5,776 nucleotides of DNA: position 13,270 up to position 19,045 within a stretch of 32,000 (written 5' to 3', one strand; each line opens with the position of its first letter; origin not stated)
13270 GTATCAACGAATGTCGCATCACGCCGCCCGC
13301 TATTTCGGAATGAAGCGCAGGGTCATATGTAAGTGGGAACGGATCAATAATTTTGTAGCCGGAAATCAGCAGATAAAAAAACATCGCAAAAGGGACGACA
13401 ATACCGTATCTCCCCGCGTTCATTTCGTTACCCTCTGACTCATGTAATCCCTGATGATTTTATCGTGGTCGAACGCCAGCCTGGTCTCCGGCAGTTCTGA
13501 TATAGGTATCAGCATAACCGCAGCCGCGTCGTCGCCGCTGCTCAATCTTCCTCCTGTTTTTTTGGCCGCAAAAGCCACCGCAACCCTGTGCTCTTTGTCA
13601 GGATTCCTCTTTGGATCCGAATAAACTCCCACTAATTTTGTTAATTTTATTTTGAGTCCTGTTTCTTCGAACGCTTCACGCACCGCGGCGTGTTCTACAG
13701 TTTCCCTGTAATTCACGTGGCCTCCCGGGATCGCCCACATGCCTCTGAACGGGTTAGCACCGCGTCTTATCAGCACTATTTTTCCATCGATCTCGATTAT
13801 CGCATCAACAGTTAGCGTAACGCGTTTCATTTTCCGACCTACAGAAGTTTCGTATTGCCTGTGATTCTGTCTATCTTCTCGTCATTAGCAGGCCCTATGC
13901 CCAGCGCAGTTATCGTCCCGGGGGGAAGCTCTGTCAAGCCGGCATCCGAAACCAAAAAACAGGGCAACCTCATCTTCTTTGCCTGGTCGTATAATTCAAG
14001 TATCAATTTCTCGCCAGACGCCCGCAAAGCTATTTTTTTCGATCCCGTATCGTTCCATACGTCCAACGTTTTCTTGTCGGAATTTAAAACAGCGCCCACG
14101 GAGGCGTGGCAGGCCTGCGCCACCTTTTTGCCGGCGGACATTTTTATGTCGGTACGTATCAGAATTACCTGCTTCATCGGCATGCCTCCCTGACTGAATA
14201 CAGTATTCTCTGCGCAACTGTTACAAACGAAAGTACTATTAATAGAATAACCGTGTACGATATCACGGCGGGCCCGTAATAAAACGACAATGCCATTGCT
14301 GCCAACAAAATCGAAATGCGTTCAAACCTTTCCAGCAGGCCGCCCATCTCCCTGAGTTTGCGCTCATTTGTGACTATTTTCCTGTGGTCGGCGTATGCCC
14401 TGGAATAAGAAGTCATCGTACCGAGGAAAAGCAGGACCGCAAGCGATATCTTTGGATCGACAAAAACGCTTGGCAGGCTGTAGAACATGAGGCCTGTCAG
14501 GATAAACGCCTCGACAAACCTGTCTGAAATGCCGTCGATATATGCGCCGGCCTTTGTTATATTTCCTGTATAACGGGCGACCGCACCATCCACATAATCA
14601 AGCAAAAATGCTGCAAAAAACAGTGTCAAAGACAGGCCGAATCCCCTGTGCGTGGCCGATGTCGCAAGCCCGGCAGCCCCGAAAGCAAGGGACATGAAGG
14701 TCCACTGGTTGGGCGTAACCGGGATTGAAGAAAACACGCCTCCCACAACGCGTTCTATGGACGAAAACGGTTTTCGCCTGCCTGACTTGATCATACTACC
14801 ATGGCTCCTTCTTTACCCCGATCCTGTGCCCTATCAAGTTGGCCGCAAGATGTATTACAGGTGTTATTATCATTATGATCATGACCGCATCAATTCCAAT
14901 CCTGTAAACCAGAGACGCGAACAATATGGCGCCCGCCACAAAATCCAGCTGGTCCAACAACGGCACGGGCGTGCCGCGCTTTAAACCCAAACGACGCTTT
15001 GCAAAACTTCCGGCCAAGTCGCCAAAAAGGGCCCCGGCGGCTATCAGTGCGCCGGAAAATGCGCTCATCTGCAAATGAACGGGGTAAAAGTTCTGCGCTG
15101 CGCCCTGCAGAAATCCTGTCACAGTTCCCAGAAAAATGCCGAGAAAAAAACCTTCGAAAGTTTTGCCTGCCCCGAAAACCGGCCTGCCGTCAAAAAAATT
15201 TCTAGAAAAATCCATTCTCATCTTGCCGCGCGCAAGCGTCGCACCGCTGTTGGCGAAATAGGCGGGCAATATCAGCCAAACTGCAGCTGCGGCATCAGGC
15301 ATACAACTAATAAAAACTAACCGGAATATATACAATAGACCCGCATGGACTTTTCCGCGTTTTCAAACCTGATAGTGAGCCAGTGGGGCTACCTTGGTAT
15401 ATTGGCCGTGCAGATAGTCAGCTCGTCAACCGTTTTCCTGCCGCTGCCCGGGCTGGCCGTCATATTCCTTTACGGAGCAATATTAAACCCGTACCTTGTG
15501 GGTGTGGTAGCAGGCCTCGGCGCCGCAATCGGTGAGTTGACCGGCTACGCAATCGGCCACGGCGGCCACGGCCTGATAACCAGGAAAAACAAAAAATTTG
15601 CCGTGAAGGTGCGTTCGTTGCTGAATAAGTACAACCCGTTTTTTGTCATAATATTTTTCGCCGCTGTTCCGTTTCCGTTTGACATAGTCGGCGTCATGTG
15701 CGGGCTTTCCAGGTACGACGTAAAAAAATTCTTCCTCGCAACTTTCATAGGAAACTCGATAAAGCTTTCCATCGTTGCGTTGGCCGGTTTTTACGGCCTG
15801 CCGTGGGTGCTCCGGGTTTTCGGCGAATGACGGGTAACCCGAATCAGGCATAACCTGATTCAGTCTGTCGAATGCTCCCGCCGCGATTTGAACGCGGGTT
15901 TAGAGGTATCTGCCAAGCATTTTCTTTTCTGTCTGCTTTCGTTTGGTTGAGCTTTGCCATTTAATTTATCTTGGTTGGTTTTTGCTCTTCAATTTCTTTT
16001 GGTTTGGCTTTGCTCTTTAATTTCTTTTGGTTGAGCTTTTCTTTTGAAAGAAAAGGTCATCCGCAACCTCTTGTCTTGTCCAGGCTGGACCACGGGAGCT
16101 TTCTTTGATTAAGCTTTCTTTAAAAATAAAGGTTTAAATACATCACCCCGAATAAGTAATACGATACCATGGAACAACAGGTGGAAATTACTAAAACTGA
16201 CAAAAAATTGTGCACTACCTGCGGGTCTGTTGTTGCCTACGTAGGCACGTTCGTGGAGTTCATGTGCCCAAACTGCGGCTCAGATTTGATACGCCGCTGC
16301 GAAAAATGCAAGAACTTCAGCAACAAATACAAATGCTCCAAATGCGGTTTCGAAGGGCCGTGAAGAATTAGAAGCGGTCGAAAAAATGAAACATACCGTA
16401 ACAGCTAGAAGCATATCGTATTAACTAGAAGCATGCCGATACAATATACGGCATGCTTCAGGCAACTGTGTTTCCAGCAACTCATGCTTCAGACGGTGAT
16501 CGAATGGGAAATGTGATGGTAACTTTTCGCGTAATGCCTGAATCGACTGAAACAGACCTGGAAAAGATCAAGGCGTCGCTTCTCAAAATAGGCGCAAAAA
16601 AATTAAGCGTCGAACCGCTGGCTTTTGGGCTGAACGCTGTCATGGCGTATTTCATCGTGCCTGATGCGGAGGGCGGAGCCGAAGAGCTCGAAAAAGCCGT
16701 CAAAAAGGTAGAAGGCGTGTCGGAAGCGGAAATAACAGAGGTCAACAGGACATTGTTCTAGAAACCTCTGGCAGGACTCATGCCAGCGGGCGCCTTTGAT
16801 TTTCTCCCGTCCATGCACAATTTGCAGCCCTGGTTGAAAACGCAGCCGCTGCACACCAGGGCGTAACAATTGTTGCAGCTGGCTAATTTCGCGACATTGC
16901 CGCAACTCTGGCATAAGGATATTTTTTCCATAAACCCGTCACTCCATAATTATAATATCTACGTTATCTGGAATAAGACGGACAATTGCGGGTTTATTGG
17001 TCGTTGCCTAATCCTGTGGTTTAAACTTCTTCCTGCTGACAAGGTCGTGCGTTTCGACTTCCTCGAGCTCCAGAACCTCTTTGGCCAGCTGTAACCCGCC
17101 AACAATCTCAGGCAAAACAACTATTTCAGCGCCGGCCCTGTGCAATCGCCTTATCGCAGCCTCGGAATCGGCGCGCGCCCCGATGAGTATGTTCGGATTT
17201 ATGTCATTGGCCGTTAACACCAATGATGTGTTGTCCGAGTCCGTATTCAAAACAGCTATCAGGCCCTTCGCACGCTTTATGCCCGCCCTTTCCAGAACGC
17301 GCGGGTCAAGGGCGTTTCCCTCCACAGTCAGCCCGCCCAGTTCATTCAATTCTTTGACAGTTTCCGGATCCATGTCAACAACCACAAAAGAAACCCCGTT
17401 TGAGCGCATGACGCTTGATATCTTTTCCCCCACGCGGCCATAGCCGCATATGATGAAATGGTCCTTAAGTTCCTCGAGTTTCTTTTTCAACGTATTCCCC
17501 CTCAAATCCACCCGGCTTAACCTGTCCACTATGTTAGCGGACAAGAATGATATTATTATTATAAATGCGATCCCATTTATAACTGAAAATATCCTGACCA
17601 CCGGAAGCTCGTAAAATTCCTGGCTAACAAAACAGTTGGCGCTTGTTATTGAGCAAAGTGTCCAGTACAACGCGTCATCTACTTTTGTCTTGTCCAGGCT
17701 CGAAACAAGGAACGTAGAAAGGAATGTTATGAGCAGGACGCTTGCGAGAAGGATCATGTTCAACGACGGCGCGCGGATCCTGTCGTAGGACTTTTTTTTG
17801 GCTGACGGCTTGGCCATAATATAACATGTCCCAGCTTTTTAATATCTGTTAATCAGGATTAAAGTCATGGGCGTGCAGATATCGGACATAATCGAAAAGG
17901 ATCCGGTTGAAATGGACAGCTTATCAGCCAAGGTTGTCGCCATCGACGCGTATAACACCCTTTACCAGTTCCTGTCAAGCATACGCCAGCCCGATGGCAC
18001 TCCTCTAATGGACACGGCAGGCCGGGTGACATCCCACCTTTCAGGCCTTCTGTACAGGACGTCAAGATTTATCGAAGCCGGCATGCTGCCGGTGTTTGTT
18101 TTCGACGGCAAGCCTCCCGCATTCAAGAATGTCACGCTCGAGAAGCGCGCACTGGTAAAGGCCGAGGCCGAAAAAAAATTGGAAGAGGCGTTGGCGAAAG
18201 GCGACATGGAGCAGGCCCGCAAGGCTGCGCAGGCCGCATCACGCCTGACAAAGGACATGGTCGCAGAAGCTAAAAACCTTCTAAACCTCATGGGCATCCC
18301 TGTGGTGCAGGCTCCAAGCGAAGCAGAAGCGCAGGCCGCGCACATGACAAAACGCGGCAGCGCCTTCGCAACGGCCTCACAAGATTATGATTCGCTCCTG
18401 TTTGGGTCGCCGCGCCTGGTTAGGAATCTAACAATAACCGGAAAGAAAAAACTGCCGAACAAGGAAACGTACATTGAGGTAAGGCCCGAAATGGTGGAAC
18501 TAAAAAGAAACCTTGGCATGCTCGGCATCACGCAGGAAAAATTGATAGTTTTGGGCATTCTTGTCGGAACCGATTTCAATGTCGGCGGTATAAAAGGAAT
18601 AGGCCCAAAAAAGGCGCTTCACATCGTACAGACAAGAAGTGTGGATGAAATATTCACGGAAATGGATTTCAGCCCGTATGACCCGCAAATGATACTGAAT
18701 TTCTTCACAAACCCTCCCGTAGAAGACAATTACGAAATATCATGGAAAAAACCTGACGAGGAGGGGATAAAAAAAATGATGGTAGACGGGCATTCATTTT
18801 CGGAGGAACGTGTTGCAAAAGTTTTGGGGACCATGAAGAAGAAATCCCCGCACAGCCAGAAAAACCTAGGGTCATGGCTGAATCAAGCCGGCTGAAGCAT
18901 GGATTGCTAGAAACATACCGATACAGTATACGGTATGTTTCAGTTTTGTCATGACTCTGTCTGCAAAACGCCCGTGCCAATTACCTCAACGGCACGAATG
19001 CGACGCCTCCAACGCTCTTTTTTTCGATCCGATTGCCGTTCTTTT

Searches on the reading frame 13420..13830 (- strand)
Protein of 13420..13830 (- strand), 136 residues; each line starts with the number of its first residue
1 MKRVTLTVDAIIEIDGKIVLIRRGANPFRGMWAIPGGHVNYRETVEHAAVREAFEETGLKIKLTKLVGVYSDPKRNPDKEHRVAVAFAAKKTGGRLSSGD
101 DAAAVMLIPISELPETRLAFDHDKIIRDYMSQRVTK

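Call 11: search_protein_families(library=pfam, proteins=[window:13420-13830:-], max_evalue=0.01)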
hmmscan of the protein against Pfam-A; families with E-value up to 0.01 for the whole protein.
window:13420-13830:- (136 aa): 2 families
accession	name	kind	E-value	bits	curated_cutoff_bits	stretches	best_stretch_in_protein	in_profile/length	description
PF00293.34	NUDIX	-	2.9e-23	82.8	21.1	1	8-128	6-133/134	NUDIX domain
PF14815.12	NUDIX_4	-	0.00045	20.4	35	1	10-62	4-54/113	NUDIX domain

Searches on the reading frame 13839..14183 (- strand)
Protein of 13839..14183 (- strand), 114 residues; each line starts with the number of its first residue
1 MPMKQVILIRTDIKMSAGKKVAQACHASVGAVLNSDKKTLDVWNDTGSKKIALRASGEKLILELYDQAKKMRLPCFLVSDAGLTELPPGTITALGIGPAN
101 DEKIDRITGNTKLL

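Call 11: search_protein_families(library=pfam, proteins=[window:13839-14183:-], max_evalue=0.01)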
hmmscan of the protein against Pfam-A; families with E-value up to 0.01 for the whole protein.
window:13839-14183:- (114 aa): 1 family
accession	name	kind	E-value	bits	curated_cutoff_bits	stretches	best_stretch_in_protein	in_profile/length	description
PF01981.21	PTH2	-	3.2e-36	124.5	23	1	3-114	1-115/115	Peptidyl-tRNA hydrolase PTH2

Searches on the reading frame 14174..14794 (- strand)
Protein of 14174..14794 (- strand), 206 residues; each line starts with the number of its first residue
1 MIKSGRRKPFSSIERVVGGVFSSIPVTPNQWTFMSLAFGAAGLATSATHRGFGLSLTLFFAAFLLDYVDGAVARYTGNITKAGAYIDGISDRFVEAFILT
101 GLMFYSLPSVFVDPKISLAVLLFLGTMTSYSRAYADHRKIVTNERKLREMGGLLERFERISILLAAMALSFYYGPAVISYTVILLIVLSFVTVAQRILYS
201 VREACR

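Call 11: search_protein_families(library=pfam, proteins=[window:14174-14794:-], max_evalue=0.01)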
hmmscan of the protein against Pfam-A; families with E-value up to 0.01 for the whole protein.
window:14174-14794:- (206 aa): 1 family
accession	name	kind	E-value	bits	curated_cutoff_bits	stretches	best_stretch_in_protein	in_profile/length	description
PF01066.26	CDP-OH_P_transf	-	1.7e-13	51.7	22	1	27-187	3-145/152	CDP-alcohol phosphatidyltransferase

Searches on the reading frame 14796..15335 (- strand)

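Call 11: search_protein_families(library=pfam, proteins=[window:14796-15335:-], max_evalue=0.01)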
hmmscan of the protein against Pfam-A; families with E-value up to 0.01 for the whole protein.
window:14796-15335:- (179 aa): 2 families
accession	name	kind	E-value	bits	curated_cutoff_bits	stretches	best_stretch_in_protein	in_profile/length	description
PF01864.22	CarS-like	-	9.2e-46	156.5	22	1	17-179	7-175/175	CDP-archaeol synthase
PF01148.25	CTP_transf_1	-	4.5e-07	30.4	24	1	57-119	169-231/264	Cytidylyltransferase family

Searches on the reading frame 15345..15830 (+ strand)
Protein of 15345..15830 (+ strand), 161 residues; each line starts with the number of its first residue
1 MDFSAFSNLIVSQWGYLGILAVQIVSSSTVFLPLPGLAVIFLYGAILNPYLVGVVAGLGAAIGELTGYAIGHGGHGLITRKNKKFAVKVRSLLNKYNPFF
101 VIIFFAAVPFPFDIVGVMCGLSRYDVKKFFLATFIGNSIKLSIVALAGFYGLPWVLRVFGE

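Call 11: search_protein_families(library=pfam, proteins=[window:15345-15830:+], max_evalue=0.01)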
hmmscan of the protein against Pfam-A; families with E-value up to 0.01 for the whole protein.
window:15345-15830:+ (161 aa): 1 family
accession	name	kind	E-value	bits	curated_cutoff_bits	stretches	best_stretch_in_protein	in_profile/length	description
PF09335.16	VTT_dom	-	1e-16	61.9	33.9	1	34-148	1-121/123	VTT domain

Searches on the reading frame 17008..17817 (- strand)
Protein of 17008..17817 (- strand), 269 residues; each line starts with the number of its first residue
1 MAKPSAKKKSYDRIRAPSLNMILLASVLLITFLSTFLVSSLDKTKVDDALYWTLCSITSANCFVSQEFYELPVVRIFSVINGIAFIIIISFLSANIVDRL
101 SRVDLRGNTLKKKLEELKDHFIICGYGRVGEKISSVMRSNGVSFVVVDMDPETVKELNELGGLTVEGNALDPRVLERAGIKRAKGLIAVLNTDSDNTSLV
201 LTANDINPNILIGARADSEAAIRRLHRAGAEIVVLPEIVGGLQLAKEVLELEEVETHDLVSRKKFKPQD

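Call 12: search_protein_families(library=pfam, proteins=[window:17008-17817:-], max_evalue=0.01)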
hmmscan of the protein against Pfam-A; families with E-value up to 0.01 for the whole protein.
window:17008-17817:- (269 aa): 3 families
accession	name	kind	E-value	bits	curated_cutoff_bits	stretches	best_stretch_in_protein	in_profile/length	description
PF02254.24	TrkA_N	-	9.3e-29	100.5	23.8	1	121-236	1-116/116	TrkA-N domain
PF03721.20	UDPG_MGDP_dh_N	-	0.0016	18.5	27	1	123-171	5-52/187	UDP-glucose/GDP-mannose dehydrogenase family, NAD binding domain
PF00670.27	AdoHcyase_NAD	-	0.0094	16.5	27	0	121-152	26-57/162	S-adenosyl-L-homocysteine hydrolase, NAD binding domain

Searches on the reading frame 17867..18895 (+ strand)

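Call 12: search_protein_families(library=pfam, proteins=[window:17867-18895:+], max_evalue=0.01)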
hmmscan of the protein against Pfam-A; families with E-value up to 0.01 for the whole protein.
window:17867-18895:+ (342 aa): 3 families
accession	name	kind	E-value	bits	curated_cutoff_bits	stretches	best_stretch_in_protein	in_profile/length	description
PF00867.23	XPG_I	-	2.2e-26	92.5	24.9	1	143-236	1-89/89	XPG I-region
PF00752.23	XPG_N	-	5e-19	69.1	22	1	12-100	17-100/101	XPG N-terminal domain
PF20909.2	SpGH101_helical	-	0.0053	17.1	27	0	90-140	7-54/60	Endo-alpha-N-acetylgalactosaminidase, helical bundle domain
